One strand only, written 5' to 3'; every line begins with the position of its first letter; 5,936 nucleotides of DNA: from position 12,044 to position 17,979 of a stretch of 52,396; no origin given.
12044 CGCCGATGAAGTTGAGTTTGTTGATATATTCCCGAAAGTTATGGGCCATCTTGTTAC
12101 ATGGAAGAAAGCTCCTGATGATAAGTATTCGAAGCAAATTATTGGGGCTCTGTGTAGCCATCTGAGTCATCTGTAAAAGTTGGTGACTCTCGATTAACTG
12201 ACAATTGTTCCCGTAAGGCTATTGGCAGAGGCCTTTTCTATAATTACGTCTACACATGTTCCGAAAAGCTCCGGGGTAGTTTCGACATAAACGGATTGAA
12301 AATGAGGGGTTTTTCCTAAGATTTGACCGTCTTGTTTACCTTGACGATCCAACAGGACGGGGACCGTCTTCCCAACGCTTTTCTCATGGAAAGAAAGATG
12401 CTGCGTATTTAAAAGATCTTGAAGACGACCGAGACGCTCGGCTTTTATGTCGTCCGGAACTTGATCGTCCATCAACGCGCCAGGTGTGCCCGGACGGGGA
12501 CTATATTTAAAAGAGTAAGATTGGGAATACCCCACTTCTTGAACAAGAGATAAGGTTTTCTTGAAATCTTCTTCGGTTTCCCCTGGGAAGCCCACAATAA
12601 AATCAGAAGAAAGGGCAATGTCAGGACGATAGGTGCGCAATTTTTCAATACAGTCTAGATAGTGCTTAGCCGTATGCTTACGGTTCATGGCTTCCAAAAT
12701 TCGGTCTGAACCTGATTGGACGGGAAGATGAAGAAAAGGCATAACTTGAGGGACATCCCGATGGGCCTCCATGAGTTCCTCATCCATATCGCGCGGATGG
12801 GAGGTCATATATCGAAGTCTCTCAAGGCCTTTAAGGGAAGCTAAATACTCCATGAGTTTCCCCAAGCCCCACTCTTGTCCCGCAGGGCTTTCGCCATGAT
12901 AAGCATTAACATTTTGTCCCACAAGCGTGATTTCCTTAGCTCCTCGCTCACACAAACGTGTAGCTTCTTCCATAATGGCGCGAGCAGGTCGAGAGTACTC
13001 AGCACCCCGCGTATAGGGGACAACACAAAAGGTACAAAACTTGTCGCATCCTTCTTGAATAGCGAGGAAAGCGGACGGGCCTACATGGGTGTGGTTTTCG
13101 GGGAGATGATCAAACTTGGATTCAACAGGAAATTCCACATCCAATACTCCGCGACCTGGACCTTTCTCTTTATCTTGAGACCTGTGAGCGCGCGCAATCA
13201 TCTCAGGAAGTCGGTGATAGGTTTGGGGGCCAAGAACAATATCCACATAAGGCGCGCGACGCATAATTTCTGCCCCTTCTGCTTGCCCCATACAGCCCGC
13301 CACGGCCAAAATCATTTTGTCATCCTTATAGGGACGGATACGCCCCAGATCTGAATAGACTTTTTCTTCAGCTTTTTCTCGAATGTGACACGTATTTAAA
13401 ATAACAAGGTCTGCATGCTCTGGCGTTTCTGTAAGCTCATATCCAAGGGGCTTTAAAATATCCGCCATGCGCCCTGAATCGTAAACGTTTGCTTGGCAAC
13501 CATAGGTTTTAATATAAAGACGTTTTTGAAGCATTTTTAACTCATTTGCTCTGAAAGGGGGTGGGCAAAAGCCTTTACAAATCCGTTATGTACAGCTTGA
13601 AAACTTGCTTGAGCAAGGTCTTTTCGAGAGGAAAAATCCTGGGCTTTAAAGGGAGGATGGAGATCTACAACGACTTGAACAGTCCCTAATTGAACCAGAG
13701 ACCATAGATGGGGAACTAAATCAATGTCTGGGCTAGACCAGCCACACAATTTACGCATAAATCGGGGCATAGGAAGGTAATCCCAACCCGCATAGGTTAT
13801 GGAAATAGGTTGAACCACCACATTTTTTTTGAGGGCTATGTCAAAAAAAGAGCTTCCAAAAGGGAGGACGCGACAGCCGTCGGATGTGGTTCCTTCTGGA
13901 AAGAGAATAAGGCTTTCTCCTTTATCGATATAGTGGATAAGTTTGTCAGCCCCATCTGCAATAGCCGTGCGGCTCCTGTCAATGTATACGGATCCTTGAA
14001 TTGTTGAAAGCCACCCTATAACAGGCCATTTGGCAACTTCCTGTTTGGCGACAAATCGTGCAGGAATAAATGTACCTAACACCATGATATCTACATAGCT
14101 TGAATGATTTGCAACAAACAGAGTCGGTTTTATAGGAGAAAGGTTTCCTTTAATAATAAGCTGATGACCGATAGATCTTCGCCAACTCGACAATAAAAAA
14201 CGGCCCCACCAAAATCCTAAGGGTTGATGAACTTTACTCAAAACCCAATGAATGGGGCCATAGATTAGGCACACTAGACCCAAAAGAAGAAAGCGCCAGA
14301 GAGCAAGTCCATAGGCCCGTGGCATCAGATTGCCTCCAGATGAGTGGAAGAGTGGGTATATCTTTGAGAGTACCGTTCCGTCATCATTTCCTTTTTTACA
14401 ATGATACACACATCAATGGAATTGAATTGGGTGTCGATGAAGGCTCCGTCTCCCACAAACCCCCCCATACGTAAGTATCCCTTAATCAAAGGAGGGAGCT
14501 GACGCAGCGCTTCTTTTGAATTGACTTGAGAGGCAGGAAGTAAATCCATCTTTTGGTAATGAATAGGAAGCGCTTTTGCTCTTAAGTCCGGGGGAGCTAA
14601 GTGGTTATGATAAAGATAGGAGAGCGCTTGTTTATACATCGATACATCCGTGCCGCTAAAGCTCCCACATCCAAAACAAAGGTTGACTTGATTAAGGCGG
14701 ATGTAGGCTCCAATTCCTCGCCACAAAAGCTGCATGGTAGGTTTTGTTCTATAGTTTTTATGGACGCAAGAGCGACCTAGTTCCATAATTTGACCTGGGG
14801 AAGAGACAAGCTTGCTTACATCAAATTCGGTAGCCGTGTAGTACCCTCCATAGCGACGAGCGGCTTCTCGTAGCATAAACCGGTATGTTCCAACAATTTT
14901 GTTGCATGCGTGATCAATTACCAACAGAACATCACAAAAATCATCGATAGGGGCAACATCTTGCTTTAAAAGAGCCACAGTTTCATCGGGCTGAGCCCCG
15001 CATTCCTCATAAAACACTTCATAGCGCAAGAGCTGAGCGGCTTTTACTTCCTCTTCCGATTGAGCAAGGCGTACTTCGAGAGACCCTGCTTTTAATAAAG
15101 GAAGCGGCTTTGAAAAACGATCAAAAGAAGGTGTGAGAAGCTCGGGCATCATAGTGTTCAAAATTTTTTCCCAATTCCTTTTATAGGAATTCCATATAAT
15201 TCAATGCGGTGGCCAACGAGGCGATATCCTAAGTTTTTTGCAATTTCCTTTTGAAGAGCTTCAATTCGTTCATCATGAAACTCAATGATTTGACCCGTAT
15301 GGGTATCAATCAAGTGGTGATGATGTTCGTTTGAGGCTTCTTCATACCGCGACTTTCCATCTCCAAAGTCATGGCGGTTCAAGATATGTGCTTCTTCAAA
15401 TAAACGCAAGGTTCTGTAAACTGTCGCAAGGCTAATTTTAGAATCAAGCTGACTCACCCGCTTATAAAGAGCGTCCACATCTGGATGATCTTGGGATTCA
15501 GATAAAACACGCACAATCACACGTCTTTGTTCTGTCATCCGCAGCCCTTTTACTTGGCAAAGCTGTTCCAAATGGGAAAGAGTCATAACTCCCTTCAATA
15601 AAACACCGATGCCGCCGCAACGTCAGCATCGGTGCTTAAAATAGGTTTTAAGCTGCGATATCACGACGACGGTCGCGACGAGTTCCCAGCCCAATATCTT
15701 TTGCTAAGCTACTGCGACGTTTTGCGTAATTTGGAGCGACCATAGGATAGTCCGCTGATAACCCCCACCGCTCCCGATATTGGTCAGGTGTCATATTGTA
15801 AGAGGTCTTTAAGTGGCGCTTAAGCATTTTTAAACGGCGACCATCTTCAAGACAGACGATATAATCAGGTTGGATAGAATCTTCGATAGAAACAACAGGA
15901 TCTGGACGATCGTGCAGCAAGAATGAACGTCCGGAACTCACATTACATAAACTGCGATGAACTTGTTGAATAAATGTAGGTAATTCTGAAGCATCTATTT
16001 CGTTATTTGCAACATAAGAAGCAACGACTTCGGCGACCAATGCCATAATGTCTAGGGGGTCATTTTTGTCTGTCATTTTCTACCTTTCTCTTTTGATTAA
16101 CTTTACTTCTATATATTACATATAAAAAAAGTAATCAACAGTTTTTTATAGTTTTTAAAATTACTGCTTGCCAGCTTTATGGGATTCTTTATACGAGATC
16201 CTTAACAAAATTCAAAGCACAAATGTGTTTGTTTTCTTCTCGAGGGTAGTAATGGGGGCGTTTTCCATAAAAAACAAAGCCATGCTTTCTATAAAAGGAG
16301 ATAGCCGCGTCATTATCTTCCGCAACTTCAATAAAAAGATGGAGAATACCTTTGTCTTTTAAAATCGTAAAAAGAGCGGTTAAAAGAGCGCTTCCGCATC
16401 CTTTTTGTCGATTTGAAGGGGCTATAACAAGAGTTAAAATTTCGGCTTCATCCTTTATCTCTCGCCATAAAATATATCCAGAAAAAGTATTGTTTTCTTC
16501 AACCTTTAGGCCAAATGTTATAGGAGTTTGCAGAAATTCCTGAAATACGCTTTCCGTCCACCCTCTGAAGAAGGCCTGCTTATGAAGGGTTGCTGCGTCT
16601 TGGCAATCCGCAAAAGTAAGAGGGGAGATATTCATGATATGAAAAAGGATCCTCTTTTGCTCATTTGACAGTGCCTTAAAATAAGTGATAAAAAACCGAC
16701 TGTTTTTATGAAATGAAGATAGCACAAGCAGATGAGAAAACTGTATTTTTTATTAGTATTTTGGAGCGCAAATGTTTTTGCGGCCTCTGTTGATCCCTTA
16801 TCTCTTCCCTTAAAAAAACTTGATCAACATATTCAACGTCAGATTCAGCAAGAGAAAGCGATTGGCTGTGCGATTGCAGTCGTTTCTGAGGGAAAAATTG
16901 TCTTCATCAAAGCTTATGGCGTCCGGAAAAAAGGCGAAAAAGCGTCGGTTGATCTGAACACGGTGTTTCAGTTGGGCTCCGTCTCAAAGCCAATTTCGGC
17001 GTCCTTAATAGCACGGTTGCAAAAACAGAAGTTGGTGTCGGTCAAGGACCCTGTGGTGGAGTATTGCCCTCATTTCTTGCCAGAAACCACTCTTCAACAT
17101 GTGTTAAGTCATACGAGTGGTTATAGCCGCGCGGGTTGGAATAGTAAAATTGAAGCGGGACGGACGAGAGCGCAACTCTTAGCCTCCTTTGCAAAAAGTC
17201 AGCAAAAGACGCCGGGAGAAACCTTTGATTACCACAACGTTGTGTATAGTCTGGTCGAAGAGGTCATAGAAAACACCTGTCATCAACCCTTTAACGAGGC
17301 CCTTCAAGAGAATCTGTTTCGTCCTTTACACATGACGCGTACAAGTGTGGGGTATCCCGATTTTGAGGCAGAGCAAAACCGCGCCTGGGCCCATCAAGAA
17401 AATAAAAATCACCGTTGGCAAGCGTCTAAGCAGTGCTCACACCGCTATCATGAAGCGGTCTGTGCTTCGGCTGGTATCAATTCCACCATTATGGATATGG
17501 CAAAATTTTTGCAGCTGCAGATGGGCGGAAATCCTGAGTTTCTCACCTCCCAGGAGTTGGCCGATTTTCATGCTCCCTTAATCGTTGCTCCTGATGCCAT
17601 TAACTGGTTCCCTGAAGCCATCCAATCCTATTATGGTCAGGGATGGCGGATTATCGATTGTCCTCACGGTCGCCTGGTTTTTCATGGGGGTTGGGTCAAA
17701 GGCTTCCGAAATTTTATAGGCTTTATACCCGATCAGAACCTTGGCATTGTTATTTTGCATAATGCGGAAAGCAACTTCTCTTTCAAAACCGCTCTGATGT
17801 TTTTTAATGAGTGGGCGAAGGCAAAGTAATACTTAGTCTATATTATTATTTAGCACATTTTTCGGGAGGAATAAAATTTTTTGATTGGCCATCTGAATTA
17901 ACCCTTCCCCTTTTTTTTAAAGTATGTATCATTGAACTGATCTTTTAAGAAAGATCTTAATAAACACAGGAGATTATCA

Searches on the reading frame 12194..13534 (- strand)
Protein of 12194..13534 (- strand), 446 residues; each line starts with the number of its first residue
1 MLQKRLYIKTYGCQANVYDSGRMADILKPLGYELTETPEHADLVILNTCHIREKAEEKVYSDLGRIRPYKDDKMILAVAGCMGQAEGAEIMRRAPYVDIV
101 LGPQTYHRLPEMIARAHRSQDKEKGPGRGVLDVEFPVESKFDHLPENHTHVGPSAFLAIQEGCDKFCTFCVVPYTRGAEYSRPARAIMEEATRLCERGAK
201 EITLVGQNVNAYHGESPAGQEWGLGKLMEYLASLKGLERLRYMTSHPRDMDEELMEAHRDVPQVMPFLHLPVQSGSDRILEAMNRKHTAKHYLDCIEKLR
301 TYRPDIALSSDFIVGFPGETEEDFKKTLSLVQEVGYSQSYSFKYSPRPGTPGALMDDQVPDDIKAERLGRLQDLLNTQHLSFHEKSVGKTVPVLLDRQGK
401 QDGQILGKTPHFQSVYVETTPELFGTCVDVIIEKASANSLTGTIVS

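Call 8: search_protein_families(library=pfam, proteins=[window:12194-13534:-], max_evalue=0.001)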
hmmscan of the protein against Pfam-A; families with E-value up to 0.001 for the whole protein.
window:12194-13534:- (446 aa): 3 families
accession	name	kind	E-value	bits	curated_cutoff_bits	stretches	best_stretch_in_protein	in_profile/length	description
PF00919.26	UPF0004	-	1.4e-31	108.8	27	1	5-102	1-98/98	Uncharacterized protein family UPF0004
PF04055.27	Radical_SAM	-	9.3e-30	104.4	29.5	1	159-330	3-165/166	Radical SAM superfamily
PF01938.26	TRAM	-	1.2e-08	35.1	21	1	385-445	2-61/61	TRAM domain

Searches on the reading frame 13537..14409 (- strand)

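Call 8: search_protein_families(library=pfam, proteins=[window:13537-14409:-], max_evalue=0.001)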
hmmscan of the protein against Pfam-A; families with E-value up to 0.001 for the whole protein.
window:13537-14409:- (290 aa): 1 family
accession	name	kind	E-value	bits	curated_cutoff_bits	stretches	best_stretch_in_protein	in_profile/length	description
PF01553.26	Acyltransferase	-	3.4e-23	82.3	23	1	89-204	9-131/132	Acyltransferase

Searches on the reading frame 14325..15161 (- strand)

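Call 8: search_protein_families(library=pfam, proteins=[window:14325-15161:-], max_evalue=0.001)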
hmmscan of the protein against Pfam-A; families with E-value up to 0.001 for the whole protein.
window:14325-15161:- (278 aa): 1 family
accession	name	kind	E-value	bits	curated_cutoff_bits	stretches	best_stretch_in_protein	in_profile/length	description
PF13444.12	Acetyltransf_5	-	2.2e-30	105.8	22.4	1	45-148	1-102/102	Acetyltransferase (GNAT) domain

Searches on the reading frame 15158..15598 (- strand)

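Call 8: search_protein_families(library=pfam, proteins=[window:15158-15598:-], max_evalue=0.001)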
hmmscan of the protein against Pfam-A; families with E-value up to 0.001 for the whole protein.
window:15158-15598:- (146 aa): 1 family
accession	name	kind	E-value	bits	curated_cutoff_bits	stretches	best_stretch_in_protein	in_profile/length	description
PF01475.25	FUR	-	2.2e-40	138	23.1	1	17-135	2-121/121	Ferric uptake regulator family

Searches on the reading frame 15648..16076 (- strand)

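Call 8: search_protein_families(library=pfam, proteins=[window:15648-16076:-], max_evalue=0.001)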
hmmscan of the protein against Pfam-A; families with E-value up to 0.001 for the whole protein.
window:15648-16076:- (142 aa): 1 family
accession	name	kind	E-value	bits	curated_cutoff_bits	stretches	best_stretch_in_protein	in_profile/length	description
PF05443.17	ROS_MUCR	-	1.1e-46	158.3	25.4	1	10-131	2-123/123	ROS/MUCR transcriptional regulator protein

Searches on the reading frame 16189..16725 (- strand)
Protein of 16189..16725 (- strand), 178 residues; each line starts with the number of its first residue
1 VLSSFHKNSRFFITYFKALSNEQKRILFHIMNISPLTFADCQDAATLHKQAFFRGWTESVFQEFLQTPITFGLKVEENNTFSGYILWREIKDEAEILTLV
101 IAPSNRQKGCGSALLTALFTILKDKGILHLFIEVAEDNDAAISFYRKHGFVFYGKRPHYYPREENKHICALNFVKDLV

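Call 8: search_protein_families(library=pfam, proteins=[window:16189-16725:-], max_evalue=0.001)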
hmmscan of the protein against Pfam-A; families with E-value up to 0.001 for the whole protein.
window:16189-16725:- (178 aa): 6 families
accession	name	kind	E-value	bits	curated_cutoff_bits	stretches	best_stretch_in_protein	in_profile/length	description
PF00583.31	Acetyltransf_1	-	1.2e-16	61.4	20.7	1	46-150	6-116/116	Acetyltransferase (GNAT) family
PF13508.13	Acetyltransf_7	-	3.1e-11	43.9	27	1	75-151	8-83/84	Acetyltransferase (GNAT) domain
PF13420.13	Acetyltransf_4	-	6.5e-11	42.9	24.3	1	62-157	42-141/155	Acetyltransferase (GNAT) domain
PF13673.13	Acetyltransf_10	-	8e-09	36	23.6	1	57-154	18-111/128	Acetyltransferase (GNAT) domain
PF08445.16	FR47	-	9.1e-07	29.2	22.1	1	85-151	13-78/86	FR47-like protein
PF13302.13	Acetyltransf_3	-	4.2e-06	27.9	25.4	1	60-151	44-138/138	Acetyltransferase (GNAT) domain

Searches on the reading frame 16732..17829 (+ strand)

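Call 8: search_protein_families(library=pfam, proteins=[window:16732-17829:+], max_evalue=0.001)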
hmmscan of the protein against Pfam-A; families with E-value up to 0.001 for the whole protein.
window:16732-17829:+ (365 aa): 1 family
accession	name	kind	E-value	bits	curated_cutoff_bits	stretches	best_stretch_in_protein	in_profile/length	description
PF00144.29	Beta-lactamase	-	1.1e-59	202.7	27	1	30-348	1-313/329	Beta-lactamase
